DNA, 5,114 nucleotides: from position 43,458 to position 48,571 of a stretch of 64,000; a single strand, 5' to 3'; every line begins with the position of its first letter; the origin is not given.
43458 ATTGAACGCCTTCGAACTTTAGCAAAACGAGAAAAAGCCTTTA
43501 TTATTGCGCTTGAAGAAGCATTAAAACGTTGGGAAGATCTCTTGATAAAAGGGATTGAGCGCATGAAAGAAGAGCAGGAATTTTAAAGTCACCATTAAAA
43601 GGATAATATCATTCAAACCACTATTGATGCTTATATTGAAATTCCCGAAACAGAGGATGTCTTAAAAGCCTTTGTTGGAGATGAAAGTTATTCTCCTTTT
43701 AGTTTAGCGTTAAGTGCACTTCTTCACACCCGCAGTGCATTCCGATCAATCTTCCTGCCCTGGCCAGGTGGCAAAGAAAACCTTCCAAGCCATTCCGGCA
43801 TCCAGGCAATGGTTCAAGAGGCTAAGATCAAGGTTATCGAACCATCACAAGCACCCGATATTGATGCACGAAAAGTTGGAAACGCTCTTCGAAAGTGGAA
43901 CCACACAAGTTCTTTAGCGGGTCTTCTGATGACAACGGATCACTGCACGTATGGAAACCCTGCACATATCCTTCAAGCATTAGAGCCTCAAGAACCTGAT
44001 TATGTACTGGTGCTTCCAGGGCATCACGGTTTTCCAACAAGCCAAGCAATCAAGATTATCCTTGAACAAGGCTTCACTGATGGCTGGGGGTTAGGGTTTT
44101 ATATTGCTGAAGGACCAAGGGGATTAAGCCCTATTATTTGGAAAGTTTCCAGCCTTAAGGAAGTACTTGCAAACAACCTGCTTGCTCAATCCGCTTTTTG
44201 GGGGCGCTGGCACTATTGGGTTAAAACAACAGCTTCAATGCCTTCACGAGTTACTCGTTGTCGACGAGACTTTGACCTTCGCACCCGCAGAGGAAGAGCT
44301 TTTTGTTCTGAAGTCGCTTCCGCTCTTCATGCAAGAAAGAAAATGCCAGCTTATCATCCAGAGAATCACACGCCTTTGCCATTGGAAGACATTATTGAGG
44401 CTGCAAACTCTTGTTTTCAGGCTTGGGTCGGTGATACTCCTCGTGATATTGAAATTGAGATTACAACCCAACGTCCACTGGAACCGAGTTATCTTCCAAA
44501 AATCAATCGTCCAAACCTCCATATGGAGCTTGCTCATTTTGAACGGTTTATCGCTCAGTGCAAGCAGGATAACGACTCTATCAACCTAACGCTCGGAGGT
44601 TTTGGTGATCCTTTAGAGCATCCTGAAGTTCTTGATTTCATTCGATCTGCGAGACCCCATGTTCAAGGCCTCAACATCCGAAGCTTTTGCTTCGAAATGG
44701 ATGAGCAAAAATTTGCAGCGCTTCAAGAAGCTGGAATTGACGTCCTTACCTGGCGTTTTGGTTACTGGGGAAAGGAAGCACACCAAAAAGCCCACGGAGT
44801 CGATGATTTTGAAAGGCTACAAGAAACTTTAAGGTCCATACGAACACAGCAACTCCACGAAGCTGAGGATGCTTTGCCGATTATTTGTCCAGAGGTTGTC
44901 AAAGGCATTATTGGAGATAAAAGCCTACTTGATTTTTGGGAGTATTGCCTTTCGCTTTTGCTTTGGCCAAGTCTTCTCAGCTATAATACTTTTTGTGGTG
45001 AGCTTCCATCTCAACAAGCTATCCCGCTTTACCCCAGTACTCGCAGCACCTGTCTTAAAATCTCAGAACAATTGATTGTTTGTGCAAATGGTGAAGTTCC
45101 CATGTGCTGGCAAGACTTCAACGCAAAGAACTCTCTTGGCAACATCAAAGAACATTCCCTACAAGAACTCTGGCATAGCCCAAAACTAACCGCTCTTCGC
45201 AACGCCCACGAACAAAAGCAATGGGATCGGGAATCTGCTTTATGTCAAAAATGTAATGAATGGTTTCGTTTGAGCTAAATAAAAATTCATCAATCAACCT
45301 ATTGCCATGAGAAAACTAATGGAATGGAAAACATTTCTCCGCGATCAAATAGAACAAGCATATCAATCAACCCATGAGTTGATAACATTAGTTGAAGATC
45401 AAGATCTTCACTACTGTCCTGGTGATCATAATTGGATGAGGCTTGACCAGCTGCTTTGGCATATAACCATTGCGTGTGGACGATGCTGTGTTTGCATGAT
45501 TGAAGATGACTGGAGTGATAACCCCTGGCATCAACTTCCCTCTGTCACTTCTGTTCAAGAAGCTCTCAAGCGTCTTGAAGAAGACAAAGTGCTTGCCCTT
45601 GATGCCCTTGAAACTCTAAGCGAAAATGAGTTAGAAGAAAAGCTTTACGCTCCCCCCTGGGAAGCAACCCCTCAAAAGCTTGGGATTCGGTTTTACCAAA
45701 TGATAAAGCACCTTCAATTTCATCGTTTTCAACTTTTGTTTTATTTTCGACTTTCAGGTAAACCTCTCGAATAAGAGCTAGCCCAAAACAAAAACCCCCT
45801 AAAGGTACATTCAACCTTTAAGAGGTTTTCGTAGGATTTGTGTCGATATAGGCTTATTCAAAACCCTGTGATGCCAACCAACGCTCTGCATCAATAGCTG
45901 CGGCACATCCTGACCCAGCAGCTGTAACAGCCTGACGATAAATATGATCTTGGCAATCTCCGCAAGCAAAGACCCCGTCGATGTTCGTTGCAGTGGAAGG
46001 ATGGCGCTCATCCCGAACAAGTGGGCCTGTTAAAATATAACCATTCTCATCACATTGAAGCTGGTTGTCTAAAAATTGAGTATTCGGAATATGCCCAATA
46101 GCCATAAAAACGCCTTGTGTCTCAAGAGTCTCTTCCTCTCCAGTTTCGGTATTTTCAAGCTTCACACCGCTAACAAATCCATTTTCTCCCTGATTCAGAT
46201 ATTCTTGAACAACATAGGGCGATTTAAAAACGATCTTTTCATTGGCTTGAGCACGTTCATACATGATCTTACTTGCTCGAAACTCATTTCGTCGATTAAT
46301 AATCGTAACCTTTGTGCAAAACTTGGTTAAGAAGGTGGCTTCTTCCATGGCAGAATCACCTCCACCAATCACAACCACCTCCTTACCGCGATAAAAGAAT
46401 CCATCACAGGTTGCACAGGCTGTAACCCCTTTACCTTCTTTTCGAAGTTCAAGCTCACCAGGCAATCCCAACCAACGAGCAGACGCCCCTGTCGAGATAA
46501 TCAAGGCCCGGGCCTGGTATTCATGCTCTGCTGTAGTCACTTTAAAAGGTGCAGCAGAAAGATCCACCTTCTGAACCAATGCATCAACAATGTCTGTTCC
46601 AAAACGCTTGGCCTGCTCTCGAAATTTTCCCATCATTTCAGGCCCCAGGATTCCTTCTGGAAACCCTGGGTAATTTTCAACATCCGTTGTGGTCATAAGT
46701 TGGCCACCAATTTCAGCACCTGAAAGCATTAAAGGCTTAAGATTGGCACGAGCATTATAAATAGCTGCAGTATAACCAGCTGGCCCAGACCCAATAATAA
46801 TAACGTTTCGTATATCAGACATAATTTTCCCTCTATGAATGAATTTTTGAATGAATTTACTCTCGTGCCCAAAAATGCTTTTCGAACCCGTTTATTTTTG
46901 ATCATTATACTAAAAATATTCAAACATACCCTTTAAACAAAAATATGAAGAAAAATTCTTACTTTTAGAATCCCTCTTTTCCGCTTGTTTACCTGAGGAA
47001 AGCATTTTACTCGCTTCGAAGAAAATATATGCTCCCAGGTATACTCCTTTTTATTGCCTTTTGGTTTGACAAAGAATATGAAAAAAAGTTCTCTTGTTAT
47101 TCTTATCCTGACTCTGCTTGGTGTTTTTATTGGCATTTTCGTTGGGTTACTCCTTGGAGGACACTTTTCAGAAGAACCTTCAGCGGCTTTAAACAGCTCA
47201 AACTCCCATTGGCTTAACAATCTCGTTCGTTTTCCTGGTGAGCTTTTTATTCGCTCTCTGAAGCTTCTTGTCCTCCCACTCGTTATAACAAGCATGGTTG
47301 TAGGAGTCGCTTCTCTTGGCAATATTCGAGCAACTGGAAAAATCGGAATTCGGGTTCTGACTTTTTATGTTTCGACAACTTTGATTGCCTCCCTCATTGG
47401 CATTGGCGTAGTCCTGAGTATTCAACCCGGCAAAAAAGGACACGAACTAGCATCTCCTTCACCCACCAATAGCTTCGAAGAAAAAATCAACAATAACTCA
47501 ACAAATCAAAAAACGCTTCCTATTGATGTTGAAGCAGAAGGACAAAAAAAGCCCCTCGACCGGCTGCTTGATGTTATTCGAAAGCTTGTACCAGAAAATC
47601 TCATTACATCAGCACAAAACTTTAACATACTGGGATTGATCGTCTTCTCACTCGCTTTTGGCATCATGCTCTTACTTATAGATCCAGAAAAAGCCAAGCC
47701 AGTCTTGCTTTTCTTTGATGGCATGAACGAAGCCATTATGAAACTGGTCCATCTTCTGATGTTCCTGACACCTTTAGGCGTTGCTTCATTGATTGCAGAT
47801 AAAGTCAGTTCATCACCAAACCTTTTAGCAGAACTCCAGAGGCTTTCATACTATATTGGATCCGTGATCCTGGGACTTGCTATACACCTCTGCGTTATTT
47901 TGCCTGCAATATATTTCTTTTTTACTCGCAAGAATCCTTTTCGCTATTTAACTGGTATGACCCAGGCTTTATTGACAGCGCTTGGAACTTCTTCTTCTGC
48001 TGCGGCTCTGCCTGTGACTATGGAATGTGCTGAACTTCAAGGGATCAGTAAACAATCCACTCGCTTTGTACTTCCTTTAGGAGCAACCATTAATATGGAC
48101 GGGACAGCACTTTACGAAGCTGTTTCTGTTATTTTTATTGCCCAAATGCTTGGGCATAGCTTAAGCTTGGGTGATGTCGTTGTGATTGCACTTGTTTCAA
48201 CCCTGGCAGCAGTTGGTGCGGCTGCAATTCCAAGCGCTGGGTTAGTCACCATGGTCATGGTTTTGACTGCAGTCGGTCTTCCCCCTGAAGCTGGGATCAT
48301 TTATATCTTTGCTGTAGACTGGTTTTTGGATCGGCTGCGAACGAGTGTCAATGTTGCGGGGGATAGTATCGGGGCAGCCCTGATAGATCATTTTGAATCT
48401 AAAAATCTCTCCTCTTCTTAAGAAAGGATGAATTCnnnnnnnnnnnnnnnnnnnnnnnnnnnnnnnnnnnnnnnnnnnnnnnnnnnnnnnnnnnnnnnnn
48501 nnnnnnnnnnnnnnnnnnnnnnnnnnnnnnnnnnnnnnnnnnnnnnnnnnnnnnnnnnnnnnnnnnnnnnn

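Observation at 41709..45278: Maf-like DUF115 protein paired with a SPASM-domain radical-SAM homologue, with no flagellin or nonulosonic-acid genes nearby (top candidate for an undescribed modification system)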

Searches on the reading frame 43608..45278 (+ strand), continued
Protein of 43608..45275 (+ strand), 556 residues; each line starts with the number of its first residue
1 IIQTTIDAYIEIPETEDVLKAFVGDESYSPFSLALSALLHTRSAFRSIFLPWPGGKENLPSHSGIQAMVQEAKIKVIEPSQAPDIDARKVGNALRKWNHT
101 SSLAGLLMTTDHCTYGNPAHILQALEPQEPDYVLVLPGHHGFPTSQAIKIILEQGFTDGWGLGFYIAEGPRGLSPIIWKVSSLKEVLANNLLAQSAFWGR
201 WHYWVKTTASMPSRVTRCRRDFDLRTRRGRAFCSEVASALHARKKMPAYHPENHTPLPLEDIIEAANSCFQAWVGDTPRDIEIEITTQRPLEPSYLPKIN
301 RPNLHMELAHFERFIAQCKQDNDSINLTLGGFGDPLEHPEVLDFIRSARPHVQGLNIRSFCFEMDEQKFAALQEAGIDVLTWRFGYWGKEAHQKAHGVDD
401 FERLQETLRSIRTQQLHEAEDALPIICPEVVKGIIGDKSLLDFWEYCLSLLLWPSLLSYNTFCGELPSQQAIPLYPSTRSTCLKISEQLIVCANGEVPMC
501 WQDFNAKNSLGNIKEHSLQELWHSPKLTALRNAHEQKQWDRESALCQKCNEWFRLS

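Call 102: list_cluster_members(proteins=[P0143, P0152, P0028, P0019, P0033, P0039, P0088, P0116, P0024, P0021])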
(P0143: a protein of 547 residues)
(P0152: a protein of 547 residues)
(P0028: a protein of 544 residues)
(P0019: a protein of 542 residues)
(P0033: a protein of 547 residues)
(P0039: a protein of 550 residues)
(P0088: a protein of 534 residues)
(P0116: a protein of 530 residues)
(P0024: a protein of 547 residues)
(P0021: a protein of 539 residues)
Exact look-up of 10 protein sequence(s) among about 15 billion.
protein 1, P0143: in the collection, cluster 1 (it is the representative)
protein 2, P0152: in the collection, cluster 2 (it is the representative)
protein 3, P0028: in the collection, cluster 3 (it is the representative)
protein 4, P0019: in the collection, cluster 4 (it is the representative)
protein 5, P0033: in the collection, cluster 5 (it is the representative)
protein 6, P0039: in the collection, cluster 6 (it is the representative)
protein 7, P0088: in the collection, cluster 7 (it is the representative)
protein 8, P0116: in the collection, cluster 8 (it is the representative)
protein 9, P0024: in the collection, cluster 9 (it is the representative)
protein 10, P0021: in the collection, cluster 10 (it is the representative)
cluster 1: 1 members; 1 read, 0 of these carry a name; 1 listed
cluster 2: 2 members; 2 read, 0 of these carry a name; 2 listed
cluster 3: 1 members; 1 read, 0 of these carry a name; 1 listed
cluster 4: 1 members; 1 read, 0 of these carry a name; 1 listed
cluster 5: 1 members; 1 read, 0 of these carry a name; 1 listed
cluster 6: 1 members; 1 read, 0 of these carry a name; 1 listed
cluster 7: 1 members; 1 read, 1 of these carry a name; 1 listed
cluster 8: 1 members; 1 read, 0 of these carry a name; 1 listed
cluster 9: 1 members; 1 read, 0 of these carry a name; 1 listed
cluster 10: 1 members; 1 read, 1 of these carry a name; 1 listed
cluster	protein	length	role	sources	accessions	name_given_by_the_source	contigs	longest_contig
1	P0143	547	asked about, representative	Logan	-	-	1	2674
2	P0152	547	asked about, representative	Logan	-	-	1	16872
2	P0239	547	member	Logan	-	-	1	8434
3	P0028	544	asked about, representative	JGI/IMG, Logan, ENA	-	-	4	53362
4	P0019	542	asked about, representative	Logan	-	-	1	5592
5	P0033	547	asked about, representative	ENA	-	-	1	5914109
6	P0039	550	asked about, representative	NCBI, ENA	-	-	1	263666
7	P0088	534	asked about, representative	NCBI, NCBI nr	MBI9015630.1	MAG: SPASM domain-containing protein [Phycisphaerae bacterium] | SPASM domain-containing protein [Phycisphaerae bacterium]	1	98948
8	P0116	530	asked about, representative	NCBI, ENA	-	-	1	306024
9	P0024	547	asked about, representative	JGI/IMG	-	-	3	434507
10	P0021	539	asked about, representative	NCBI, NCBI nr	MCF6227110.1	MAG: SPASM domain-containing protein [Planctomycetes bacterium] | SPASM domain-containing protein [Planctomycetota bacterium]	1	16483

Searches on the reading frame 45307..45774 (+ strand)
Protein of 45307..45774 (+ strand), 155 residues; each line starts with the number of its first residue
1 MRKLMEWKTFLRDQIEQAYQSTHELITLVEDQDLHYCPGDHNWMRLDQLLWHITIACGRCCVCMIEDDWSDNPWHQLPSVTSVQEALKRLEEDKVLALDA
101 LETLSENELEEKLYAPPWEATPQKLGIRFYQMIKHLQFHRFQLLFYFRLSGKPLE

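Call 3: search_protein_families(library=pfam, proteins=[window:45307-45774:+], max_evalue=0.01)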
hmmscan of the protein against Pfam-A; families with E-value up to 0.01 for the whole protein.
window:45307-45774:+ (155 aa): 2 families
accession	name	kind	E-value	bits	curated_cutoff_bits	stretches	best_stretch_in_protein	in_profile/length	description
PF12867.12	DinB_2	-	2.2e-09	38.3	24.8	1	14-142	1-127/128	DinB superfamily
PF05163.17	DinB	-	0.0021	18.4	23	1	15-152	12-147/165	DinB family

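Call 4: search_protein_families(library=ncbifam, proteins=[window:45307-45774:+], max_evalue=0.01)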
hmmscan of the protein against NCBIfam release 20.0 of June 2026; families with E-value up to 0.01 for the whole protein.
window:45307-45774:+ (155 aa): 0 families

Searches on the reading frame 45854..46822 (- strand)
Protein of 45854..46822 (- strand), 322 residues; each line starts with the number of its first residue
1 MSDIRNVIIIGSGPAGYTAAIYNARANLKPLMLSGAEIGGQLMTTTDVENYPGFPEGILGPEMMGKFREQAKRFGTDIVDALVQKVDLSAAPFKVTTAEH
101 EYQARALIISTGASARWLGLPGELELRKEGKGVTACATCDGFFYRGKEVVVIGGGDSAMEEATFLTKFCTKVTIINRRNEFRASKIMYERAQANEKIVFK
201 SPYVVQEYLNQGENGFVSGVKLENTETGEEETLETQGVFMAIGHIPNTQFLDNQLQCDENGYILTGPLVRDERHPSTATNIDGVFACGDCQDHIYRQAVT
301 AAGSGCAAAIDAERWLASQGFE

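Call 10: search_protein_families(library=pfam, proteins=[window:45854-46822:-], max_evalue=0.00001)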
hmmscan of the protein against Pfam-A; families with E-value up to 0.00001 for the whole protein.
window:45854-46822:- (322 aa): 5 families
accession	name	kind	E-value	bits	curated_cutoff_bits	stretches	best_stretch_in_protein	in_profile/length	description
PF07992.20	Pyr_redox_2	-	7.9e-49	167.1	26.1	1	6-305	2-291/291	Pyridine nucleotide-disulphide oxidoreductase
PF13738.12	Pyr_redox_3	-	1.5e-21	77.4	30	1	72-288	92-305/305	Pyridine nucleotide-disulphide oxidoreductase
PF00070.33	Pyr_redox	-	6.1e-13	49.5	22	1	149-224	2-81/82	Pyridine nucleotide-disulphide oxidoreductase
PF00890.30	FAD_binding_2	-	1.2e-07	31.8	20.4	0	7-37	2-32/414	FAD binding domain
PF03486.20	HI0933_like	-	3.9e-06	26.9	50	0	6-36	2-32/244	HI0933-like protein Rossmann domain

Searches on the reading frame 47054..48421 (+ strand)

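Call 10: search_protein_families(library=pfam, proteins=[window:47054-48421:+], max_evalue=0.00001)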
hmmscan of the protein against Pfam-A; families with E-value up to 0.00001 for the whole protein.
window:47054-48421:+ (455 aa): 1 family
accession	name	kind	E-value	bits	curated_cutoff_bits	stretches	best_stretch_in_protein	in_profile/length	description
PF00375.23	SDF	-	1.2e-113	380.5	27.9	1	20-446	5-386/387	Sodium:dicarboxylate symporter family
